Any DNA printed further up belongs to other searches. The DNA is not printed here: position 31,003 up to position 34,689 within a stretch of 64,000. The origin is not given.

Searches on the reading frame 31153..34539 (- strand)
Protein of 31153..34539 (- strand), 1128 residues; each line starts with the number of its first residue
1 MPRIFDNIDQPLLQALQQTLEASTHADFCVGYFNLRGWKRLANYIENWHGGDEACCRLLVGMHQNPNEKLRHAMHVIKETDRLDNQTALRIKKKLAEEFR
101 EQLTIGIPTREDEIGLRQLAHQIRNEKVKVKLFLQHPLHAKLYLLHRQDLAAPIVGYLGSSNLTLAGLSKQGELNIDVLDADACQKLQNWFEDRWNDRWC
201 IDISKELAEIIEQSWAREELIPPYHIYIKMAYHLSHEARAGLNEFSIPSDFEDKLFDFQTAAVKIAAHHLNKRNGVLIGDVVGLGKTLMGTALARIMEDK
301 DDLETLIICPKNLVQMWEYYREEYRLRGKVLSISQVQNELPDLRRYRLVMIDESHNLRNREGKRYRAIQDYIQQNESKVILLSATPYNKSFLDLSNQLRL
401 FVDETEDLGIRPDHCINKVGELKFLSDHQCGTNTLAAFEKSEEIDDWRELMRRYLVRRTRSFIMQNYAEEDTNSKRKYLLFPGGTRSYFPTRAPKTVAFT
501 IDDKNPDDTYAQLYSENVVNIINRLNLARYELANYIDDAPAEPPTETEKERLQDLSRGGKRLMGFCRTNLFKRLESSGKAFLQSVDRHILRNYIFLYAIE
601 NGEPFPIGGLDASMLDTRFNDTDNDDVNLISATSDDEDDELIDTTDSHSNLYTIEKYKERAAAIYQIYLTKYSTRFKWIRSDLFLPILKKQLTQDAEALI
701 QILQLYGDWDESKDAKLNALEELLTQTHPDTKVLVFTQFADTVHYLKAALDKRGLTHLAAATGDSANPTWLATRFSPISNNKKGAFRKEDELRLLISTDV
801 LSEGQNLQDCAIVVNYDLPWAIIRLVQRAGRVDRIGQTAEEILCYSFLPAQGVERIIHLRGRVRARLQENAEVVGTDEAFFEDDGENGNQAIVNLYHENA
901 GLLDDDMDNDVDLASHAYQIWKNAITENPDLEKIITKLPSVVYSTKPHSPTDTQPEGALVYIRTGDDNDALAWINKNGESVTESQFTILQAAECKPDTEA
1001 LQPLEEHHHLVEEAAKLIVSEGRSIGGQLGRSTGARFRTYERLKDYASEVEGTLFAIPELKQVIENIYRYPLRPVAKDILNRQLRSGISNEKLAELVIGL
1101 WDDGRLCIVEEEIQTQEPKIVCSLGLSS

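Call 3: search_protein_families(library=pfam, proteins=[window:31153-34539:-], max_evalue=0.01)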
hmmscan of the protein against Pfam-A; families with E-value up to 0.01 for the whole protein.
window:31153-34539:- (1128 aa): 6 families
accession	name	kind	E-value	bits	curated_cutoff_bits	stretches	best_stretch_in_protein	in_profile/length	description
PF00271.37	Helicase_C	-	2.2e-16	60.5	23.5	1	716-836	2-110/110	Helicase conserved C-terminal domain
PF00176.29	SNF2-rel_dom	-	3.1e-11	43.3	24.9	2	259-319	2-68/290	SNF2-related domain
PF13091.12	PLDc_2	-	2.4e-09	37.6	27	1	115-195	57-132/132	PLD-like domain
PF09565.16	RE_NgoFVII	-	2.5e-08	33.8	23.8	1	117-197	68-151/162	NgoFVII restriction endonuclease N-terminal PLD domain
PF04851.21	ResIII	-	5.6e-08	33.3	22.5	1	335-387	115-163/164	Type III restriction enzyme, res subunit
PF20720.3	nSTAND3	-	0.0072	16.5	27.2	0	259-322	3-63/155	Novel STAND NTPase 3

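Call 4: search_protein_families(library=padloc, proteins=[window:31153-34539:-], max_evalue=0.01)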
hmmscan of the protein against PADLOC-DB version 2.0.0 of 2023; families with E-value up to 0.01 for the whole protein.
window:31153-34539:- (1128 aa): 48 families (the best 25 are shown)
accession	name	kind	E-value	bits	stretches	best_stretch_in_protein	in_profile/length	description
PDLC01075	C3a139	-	5.7e-58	195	1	4-877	4-768/948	HKD+Snf2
PDLC02623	DrmD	-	4.6e-33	112.1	2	715-860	511-648/1040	DrmD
PDLC02621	DrmD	-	1.2e-28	97.9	1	690-852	474-640/1040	DrmD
PDLC02500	BrxHI|BrxHII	-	2.6e-26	90.5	1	699-877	443-612/933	BrxHI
PDLC02193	PLD_Helicase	-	2.8e-23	80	2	688-876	644-836/905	-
PDLC02619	DrmD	-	3.9e-22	76.2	3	789-842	487-540/872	DrmD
PDLC00659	HmaA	-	1.5e-21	74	1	548-838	354-613/1176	SNF2 helicase / DEAD-box helicase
PDLC02840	DpdE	-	5.3e-21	72.6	2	679-848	506-666/1091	DpdE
PDLC02843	DpdE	-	7.9e-19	65.1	2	711-835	547-663/1091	DpdE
PDLC02504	BrxHI|BrxHII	-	2.4e-17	60.2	1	690-875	443-625/971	BrxHII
PDLC02633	DrmD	-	7.6e-16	55.2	1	728-850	524-643/839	DrmD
PDLC02841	DpdE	-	5.3e-15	52.2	2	276-390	188-308/1037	DpdE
PDLC03830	ZacC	-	1.1e-14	52.1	3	804-838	864-902/1019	-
PDLC04556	PDC-M27C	-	1.1e-13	48.5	2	344-478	192-294/892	-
PDLC02634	DrmD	-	1.9e-13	47.1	1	714-857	456-604/900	DrmD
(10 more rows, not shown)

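Call 5: search_protein_families(library=ncbifam, proteins=[window:31153-34539:-], max_evalue=0.01)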
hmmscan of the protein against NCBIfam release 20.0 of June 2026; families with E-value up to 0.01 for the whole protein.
window:31153-34539:- (1128 aa): 24 families
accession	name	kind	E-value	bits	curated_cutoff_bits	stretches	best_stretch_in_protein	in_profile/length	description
NF042964.1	phospholipD_antiphage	equivalog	4.9e-43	147.6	1100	2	690-883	643-835/895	phospholipase D-like domain-containing anti-phage protein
NF038317.1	DISARM_DrmD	equivalog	1.2e-36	126.4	610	1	689-853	458-626/1021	DISARM system SNF2-like helicase DrmD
NF041062.1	DpdE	equivalog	1.3e-29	102.8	500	2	677-851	504-657/1048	protein DpdE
NF038318.1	DISARM_DrmD_b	equivalog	5.4e-22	77.8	950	2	789-842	484-537/868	DISARM system SNF2-like helicase DrmD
NF003426.0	PRK04914.1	equivalog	3.3e-16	58.7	576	1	706-840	472-596/959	RNA polymerase-associated protein RapA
NF010337.0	PRK13766.1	equivalog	8.7e-11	40.6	610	1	688-835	323-468/781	Hef nuclease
NF053711.1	RNA_heli_RhlE1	exception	3e-10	39.4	750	1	721-861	236-361/434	RNA helicase RhlE1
NF053675.1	pilus_reg_Snf2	equivalog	3.8e-10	38.5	1100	1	705-847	852-983/1029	pilus expression-regulating Snf2 family helicase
NF058637.1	helic_SCO1167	equivalog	1.1e-09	36.9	1200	2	712-840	760-879/932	SCO1167/SCO6262 family helicase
NF008394.0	PRK11192.1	equivalog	1.3e-09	37.4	507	1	702-839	221-345/441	ATP-dependent RNA helicase SrmB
NF053631.1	RNA_helic_CshA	equivalog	7.4e-08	31.7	646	1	701-869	211-362/434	degradosome RNA helicase CshA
NF053710.1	RNA_heli_RhlE2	exception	3.3e-07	29.1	925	1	720-842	240-350/635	RNA helicase RhlE2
NF007882.0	PRK10590.1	equivalog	1.2e-06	27.8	743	1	715-842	231-346/456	ATP-dependent RNA helicase RhlE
NF008744.0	PRK11776.1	equivalog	1.4e-06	27.2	524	1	696-864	211-362/460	ATP-dependent RNA helicase DbpA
NF002340.1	PRK01297.1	equivalog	9.2e-06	24.7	564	1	714-840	234-348/372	ATP-dependent RNA helicase RhlB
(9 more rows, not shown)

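Call 8: find_related_loci(query=window:31153-34539:-, collection=genome_contigs, flank=10000)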
Query window:31153-34539:- (1128 aa) in genome_contigs; peptide patterns used: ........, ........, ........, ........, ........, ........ (x = any residue, [..] = any of these).
92 stretches matched a pattern; 47 encode a relative of the query (tblastn E <= 1e-3); 47 distinct loci.
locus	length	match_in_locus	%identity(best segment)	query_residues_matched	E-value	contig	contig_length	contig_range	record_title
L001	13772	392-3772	98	1-1127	0e+0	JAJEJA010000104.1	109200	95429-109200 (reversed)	MAG: Candidatus Poribacteria bacterium isolate p16x63bins.62 k141_344060, whole genome shotgun sequence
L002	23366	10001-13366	94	1-1122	0e+0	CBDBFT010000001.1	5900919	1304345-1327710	MAG: Candidatus Poribacteria bacterium isolate 1793e3cd-57e7-4349-b6cf-f1c25c3b8095 genome assembly, contig: contig_1, w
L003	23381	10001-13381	94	1-1127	0e+0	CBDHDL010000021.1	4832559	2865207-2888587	MAG: Candidatus Poribacteria bacterium isolate 20da9595-a677-4a4b-9313-254fbc54331e genome assembly, contig: contig_21,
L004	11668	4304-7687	95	1-1128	0e+0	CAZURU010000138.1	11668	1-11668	MAG TPA_asm: uncultured bacterium isolate SRP109090_co2_4 genome assembly, contig: NODE_8285_length_11668_cov_8.735727,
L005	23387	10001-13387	87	1-1128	0e+0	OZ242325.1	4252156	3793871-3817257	MAG: Candidatus Poribacteria bacterium isolate 7cb44f7e-fdd6-4696-a2af-ad91ef35c446 genome assembly, chromosome: 1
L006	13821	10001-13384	88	1-1128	0e+0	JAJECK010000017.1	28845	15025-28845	MAG: Candidatus Poribacteria bacterium isolate jk18xAbins.19 k141_1271914, whole genome shotgun sequence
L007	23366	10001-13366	88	1-1121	0e+0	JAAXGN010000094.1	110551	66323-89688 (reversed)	MAG: Candidatus Poribacteria bacterium isolate Plut_88864 filtered_Plut_88864_genomic_contig_4465, whole genome shotgun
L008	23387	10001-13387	86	1-1128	0e+0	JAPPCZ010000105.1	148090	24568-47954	MAG: Candidatus Poribacteria bacterium isolate IRC4_bin_14 NODE_115_length_148090_cov_20.256, whole genome shotgun seque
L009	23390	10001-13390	82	1-1128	0e+0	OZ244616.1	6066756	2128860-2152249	MAG: Candidatus Poribacteria bacterium isolate e5250d40-67f0-410b-965f-0d198546f1b0 genome assembly, chromosome: 1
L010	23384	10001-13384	83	1-1128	0e+0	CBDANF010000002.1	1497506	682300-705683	MAG: Candidatus Poribacteria bacterium isolate cff0d1ac-620d-4255-a141-192642026491 genome assembly, contig: contig_2, w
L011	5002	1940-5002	88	1-1020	0e+0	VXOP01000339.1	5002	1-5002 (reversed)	MAG: Candidatus Poribacteria bacterium isolate SB0662_bin_35 NODE_10415_length_5002_cov_29.882959, whole genome shotgun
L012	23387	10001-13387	81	1-1128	0e+0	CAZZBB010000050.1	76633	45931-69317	MAG TPA_asm: uncultured bacterium isolate SRP338948_co1_166 genome assembly, contig: k141_369325, whole genome shotgun s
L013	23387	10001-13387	76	1-1128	0e+0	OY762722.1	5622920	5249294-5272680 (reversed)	MAG: Candidatus Poribacteria bacterium isolate ed6806d3-dd7a-4409-98ee-5b7e1ebe3502 genome assembly, chromosome: 1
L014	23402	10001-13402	76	1-1128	0e+0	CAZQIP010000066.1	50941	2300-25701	MAG TPA_asm: uncultured bacterium isolate SRP338948_co1_32 genome assembly, contig: k141_101122, whole genome shotgun se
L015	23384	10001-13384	82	1-1127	0e+0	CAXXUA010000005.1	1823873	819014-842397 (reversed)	MAG: Candidatus Poribacteria bacterium isolate 64057701-0cd0-4337-b80b-d127c366c46f genome assembly, contig: contig_5, w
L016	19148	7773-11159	76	1-1128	0e+0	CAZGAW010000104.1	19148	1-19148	MAG TPA_asm: uncultured bacterium isolate SRP109090_co1_253 genome assembly, contig: NODE_4080_length_19148_cov_21.79573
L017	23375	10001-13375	67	1-1128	0e+0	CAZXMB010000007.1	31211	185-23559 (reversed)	MAG TPA_asm: uncultured Syntrophaceae bacterium isolate SRP098346_co1_431 genome assembly, contig: NODE_1005_length_3121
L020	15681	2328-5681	63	1-1128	0e+0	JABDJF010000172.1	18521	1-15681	MAG: Myxococcales bacterium isolate SS_bin_16 k127_971571, whole genome shotgun sequence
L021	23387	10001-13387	88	1-1128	0e+0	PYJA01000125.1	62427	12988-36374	MAG: Candidatus Poribacteria bacterium isolate PCPOR2a Ga0207197_1125, whole genome shotgun sequence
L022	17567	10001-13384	61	1-1126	0e+0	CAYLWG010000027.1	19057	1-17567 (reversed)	MAG TPA_asm: uncultured Dehalococcoidales bacterium isolate SRP215229_co1_119 genome assembly, contig: NODE_1679_length_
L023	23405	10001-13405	58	1-1127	0e+0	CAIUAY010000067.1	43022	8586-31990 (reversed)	MAG: uncultured Chromatium sp. isolate I2_bin-149 genome assembly, contig: bin-149:067/277, whole genome shotgun sequenc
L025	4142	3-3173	60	66-1128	0e+0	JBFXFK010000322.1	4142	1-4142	MAG: Desulfatirhabdiaceae bacterium isolate CA_2019_TPIn_138 NODE_98245_length_4142_cov_3.394271_TPIn, whole genome shot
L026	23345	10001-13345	59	1-1128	0e+0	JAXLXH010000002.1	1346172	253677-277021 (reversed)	MAG: Candidatus Sericytochromatia bacterium isolate STL-CYA2 C3.87.fa-2, whole genome shotgun sequence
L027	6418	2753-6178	55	1-1128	0e+0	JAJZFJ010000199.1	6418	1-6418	MAG: bacterium isolate LL3.bin15 NODE_12784_length_6418_cov_1.396439, whole genome shotgun sequence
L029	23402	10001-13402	75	1-1128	0e+0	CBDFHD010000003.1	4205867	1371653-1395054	MAG: Candidatus Poribacteria bacterium isolate 3ddb7f14-4d05-4080-9b3f-f5d75a2c5508 genome assembly, contig: contig_3, w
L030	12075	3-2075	88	438-1128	0e+0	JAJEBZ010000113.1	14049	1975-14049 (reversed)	MAG: Candidatus Poribacteria bacterium isolate jk18x9bins.65 k141_359388, whole genome shotgun sequence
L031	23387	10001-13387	83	1-1128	0e+0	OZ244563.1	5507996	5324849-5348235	MAG: Candidatus Poribacteria bacterium isolate ff81fa92-488d-40f9-821d-30cdc2806971 genome assembly, chromosome: 1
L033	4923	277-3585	52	1-1128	0e+0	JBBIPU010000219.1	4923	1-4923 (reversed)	MAG: Draconibacterium sp. isolate MTF170219_bin_31 NODE_3337_length_4923_cov_3.935703, whole genome shotgun sequence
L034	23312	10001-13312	52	1-1128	0e+0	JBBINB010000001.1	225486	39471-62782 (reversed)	MAG: Draconibacterium sp. isolate PBS170224_bin_246 NODE_2_length_225486_cov_3.91902, whole genome shotgun sequence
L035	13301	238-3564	51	1-1127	0e+0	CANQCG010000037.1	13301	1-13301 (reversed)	MAG: uncultured Clostridia bacterium isolate Lapin-001__bin84 genome assembly, contig: Lapin-001__NODE_4476_length_13301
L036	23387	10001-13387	82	1-1128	0e+0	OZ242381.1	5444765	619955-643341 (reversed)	MAG: Candidatus Poribacteria bacterium isolate 80d8d026-9b84-4ba5-a38a-fc23128cda22 genome assembly, chromosome: 1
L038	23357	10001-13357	59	1-1126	0e+0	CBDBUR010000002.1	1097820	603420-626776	MAG: Alphaproteobacteria bacterium isolate be7f0d22-ac6b-498f-ae15-bf69fb30ab6a genome assembly, contig: contig_2, whole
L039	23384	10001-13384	82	1-1128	0e+0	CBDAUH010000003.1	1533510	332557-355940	MAG: Candidatus Poribacteria bacterium isolate 2b956532-cd71-4e48-8ac0-65602b58f679 genome assembly, contig: contig_3, w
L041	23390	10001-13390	49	1-1126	0e+0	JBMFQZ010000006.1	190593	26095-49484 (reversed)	MAG: Verrucomicrobiia bacterium isolate KM4344-28 NODE_6_length_190593_cov_7.908785, whole genome shotgun sequence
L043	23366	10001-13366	48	1-1127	0e+0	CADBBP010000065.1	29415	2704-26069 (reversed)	MAG: uncultured Prevotellaceae bacterium isolate RUG13814 genome assembly, contig: RUG13814_asm_65, whole genome shotgun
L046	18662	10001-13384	76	1-1128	0e+0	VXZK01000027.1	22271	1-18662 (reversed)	MAG: Candidatus Poribacteria bacterium isolate SB0670_bin_33 NODE_1133_length_22271_cov_17.088405, whole genome shotgun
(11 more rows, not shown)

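Call 9: find_homologous_proteins(query=window:31153-34539:-, max_evalue=1e-10)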
Query window:31153-34539:- (1128 aa): 8000 proteins with E <= 1e-10 among 8000 candidates; the best 120 are listed.
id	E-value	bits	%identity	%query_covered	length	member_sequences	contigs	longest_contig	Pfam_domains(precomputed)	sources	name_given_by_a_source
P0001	0.0e+0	2550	98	100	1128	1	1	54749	PF00176.30,PF13091.13,PF09565.17,PF00271.38,PF04851.22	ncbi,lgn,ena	-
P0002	0.0e+0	2543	98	100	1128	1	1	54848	PF00176.30,PF13091.13,PF09565.17,PF00271.38,PF04851.22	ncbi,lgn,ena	-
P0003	0.0e+0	2542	98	100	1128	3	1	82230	PF00176.30,PF13091.13,PF09565.17,PF00271.38,PF04851.22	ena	-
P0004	0.0e+0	2534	98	100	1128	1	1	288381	PF00176.30,PF13091.13,PF09565.17,PF00271.38,PF04851.22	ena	-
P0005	0.0e+0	2523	98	100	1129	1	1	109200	PF00176.30,PF13091.13,PF09565.17,PF00271.38,PF04851.22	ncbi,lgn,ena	-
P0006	0.0e+0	2490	96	100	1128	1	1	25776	PF00176.30,PF13091.13,PF09565.17,PF00271.38,PF04851.22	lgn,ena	-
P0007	0.0e+0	2450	94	100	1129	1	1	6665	PF00176.30,PF13091.13,PF09565.17,PF00271.38,PF04851.22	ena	-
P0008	0.0e+0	2448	95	100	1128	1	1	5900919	PF00176.30,PF13091.13,PF09565.17,PF00271.38,PF04851.22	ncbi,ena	-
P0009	0.0e+0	2447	95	100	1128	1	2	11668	PF00176.30,PF13091.13,PF09565.17,PF00271.38,PF04851.22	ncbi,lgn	-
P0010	0.0e+0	2432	94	100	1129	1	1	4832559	PF00270.36,PF00176.30,PF13091.13,PF09565.17,PF00271.38,PF04851.22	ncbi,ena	-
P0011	0.0e+0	2342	89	100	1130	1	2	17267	PF00270.36,PF00176.30,PF13091.13,PF09565.17,PF00271.38,PF04851.22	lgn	-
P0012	0.0e+0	2293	88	100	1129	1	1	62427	PF00270.36,PF00176.30,PF13091.13,PF09565.17,PF00271.38,PF04851.22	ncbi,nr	ncbi:NgoFVII family restriction endonuclease [Candidatus Poribacteria bacterium]|nr:MAG: NgoFVII fam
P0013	0.0e+0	2286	88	100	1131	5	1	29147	PF00270.36,PF00176.30,PF13091.13,PF09565.17,PF00271.38,PF04851.22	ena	-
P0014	0.0e+0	2283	88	100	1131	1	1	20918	PF00270.36,PF00176.30,PF13091.13,PF09565.17,PF00271.38,PF04851.22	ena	-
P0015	0.0e+0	2279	88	100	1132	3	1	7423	PF00270.36,PF00176.30,PF13091.13,PF09565.17,PF00271.38,PF04851.22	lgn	-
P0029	0.0e+0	2119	83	100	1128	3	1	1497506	PF00270.36,PF00176.30,PF13091.13,PF09565.17,PF00271.38,PF04851.22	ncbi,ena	-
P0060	0.0e+0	1979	77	100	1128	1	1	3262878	PF00270.36,PF00176.30,PF13091.13,PF09565.17,PF00271.38,PF04851.22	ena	-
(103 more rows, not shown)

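Call 26: search_protein_families(library=pfam, proteins=[L022:16801-17361:+, L035:8044-8493:+, L012:17128-18759:+, L015:17900-19453:+, L001:3886-4215:+, L016:11325-11693:-, L015:14291-14572:+, L010:13401-13793:-, L014:13618-14400:+], max_evalue=0.01)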
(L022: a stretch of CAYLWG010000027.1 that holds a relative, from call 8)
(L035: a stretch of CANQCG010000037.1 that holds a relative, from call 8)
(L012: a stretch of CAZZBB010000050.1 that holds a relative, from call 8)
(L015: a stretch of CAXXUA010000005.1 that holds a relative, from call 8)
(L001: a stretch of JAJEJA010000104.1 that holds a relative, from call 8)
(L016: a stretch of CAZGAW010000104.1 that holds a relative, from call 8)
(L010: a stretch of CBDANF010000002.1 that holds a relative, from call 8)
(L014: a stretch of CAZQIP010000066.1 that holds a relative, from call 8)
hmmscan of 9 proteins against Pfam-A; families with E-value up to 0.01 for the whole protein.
L022:16801-17361:+ (186 aa): 1 family
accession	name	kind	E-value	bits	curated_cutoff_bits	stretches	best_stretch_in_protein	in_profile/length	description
PF02481.21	DNA_processg_A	-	5e-10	39.4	29.6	1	7-180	8-182/212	DNA recombination-mediator protein A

L035:8044-8493:+ (149 aa): 1 family
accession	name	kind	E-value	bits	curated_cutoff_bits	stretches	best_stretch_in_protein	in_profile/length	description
PF02481.21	DNA_processg_A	-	0.0028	17.3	29.6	1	6-135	32-165/212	DNA recombination-mediator protein A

L012:17128-18759:+ (543 aa): 0 families

L015:17900-19453:+ (517 aa): 5 families
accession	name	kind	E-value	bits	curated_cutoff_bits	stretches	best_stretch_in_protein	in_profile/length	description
PF04326.19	SLFN_AlbA_2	-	1.2e-11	45.6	25.3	1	366-498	1-116/118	Schlafen, AlbA_2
PF00515.34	TPR_1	-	1.6e-09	37.6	27.8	1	290-320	1-31/34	Tetratricopeptide repeat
PF07719.23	TPR_2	-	1.1e-07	31.8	27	1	291-320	2-31/34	Tetratricopeptide repeat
PF13424.12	TPR_12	-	4.9e-06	27.1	30.1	1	260-316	10-71/77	Tetratricopeptide repeat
PF13176.12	TPR_7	-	0.0088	16.5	27.9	0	293-323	2-34/36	Tetratricopeptide repeat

L001:3886-4215:+ (109 aa): 1 family
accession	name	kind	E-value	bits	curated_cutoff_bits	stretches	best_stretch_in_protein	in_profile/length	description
PF19760.4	DUF6247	-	0.0064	17.1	26.9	1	56-105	39-93/99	Family of unknown function (DUF6247)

L016:11325-11693:- (122 aa): 0 families

L015:14291-14572:+ (93 aa): 1 family
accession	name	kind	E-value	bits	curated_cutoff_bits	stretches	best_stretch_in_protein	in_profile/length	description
PF05016.21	ParE_toxin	-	8.9e-05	23.4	23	1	16-93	15-89/89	ParE toxin of type II toxin-antitoxin system, parDE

L010:13401-13793:- (130 aa): 1 family
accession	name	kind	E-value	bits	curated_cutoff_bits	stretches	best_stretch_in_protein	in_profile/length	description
PF01850.27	PIN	-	8.4e-14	52.7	23.6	1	2-121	1-119/120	PIN domain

L014:13618-14400:+ (260 aa): 2 families
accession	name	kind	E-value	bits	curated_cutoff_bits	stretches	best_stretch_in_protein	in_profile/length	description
PF03118.21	RNA_pol_A_CTD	-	1.1e-20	73.6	23.8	1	172-233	5-66/67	Bacterial RNA polymerase, alpha chain C terminal domain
PF19416.4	Astro_VPg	-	0.0014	20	25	1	191-253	21-82/104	Astrovirus VPg protein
